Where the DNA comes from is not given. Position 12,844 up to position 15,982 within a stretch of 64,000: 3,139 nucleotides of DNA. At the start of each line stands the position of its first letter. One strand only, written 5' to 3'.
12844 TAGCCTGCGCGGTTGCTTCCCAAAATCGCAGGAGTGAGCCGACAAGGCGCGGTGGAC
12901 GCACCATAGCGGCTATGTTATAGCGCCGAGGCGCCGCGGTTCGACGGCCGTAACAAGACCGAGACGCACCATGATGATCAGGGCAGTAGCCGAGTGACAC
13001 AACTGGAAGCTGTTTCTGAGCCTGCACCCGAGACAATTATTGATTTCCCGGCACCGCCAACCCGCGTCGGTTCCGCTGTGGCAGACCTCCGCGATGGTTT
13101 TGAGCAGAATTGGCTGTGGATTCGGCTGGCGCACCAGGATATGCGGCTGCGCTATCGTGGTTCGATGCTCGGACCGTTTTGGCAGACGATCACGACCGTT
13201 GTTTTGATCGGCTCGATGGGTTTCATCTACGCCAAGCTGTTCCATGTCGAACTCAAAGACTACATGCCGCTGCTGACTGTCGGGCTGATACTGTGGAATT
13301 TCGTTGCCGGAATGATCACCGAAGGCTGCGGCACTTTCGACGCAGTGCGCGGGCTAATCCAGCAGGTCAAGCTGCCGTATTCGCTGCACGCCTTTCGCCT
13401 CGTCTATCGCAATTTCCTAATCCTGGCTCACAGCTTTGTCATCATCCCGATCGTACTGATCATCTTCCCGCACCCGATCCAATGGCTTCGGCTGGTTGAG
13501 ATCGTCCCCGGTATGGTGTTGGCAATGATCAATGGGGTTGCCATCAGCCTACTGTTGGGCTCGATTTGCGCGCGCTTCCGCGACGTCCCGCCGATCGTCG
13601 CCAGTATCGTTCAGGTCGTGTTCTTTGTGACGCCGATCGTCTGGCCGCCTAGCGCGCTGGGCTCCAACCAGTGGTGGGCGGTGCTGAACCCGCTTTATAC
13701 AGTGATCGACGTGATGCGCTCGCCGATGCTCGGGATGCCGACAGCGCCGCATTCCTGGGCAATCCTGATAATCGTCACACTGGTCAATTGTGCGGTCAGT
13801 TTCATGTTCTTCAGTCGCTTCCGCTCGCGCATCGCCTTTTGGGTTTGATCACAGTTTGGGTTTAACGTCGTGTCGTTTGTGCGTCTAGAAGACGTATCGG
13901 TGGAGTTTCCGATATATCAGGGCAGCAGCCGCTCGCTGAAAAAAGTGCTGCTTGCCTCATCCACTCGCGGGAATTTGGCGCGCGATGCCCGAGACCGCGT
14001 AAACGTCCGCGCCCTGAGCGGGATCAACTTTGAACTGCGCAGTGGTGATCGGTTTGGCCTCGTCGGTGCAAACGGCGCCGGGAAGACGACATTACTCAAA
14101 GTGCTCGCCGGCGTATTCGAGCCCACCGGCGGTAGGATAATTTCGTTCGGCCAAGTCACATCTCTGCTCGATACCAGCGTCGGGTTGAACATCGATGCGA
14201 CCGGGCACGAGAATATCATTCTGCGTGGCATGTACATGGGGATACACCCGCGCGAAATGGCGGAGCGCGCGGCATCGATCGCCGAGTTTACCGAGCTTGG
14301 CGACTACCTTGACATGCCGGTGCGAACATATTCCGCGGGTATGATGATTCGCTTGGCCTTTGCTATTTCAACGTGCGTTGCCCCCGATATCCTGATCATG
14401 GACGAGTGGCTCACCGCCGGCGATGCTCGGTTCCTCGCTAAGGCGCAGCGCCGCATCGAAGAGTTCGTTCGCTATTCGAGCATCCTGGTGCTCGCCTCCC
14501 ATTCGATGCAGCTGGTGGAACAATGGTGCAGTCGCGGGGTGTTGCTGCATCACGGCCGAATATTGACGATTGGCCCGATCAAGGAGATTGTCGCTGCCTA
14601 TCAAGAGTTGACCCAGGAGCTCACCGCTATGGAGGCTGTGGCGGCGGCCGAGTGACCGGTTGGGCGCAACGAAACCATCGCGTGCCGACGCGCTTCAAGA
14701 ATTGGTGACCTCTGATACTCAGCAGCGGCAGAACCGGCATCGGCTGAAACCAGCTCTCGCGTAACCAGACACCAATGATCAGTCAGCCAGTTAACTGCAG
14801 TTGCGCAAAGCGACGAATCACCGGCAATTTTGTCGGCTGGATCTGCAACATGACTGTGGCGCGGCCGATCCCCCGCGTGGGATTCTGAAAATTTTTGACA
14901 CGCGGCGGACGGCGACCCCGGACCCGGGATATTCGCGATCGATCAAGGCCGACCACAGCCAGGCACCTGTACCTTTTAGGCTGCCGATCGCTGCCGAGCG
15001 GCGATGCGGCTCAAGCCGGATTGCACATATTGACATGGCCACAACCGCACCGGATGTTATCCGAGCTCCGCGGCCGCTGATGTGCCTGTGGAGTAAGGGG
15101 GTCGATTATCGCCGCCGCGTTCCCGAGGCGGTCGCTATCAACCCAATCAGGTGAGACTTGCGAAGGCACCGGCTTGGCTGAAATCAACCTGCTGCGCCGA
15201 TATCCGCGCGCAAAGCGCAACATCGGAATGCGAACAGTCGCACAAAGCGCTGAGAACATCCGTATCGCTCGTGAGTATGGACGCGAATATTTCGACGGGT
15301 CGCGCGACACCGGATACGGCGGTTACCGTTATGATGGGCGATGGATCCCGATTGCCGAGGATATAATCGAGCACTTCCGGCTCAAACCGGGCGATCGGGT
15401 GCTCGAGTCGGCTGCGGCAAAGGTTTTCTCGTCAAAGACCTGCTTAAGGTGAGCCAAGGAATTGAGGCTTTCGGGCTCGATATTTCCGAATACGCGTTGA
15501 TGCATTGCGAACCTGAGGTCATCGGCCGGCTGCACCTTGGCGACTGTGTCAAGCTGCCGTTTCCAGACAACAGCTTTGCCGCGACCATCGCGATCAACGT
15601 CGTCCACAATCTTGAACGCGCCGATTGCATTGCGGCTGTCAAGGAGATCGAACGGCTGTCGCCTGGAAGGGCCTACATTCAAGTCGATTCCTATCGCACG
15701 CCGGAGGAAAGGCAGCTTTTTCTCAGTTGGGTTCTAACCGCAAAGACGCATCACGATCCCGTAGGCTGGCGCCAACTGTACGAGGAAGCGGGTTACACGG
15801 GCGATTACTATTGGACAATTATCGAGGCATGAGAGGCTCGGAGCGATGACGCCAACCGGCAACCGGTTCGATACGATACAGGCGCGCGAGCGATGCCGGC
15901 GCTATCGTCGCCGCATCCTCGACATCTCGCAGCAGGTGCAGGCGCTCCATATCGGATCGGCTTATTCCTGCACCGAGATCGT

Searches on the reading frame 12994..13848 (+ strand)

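Call 10: search_protein_families(library=pfam, proteins=[window:12994-13848:+], max_evalue=0.01)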
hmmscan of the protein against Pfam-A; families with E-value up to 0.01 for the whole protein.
window:12994-13848:+ (284 aa): 1 family
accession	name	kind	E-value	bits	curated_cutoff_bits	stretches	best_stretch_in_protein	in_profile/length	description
PF01061.29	ABC2_membrane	-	2e-13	50.8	26.9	1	45-245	6-210/211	ABC-2 type transporter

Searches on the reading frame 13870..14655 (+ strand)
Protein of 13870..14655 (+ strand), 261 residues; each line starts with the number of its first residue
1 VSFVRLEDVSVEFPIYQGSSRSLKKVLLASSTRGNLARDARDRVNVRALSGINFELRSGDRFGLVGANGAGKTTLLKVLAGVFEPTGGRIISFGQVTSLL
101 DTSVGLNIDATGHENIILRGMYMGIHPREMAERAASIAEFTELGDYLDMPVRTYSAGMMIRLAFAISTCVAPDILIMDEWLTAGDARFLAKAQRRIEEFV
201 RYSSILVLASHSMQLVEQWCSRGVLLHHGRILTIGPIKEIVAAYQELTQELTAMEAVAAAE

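Call 10: search_protein_families(library=pfam, proteins=[window:13870-14655:+], max_evalue=0.01)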
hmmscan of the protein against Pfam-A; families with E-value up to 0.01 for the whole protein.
window:13870-14655:+ (261 aa): 4 families
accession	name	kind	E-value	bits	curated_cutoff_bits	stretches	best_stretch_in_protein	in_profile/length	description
PF00005.33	ABC_tran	-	1.1e-20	75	25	1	49-181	1-136/137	ABC transporter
PF13304.12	AAA_21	-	6.7e-05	23.5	27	1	63-84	3-24/304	AAA domain, putative AbiEii toxin, Type IV TA system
PF13604.12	AAA_30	-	0.00093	19.4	27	1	62-94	21-53/191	AAA domain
PF13476.12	AAA_23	-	0.005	17.9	27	1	45-79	6-39/201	AAA domain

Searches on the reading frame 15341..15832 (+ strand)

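Call 10: search_protein_families(library=pfam, proteins=[window:15341-15832:+], max_evalue=0.01)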
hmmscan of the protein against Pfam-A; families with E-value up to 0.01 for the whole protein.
window:15341-15832:+ (163 aa): 5 families
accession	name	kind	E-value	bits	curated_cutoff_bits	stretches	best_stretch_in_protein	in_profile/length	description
PF08241.18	Methyltransf_11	-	4.9e-12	46.8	21.2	1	23-106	3-86/95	Methyltransferase domain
PF13649.12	Methyltransf_25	-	6.2e-11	43.3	27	1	23-106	4-92/97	Methyltransferase domain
PF08242.18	Methyltransf_12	-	6e-06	27.3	30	1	23-106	3-91/98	Methyltransferase domain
PF13847.12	Methyltransf_31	-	9.5e-06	25.8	27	1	23-123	10-115/145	Methyltransferase domain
PF07021.18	MetW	-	0.0057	16.8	21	1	22-89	19-86/193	Methionine biosynthesis protein MetW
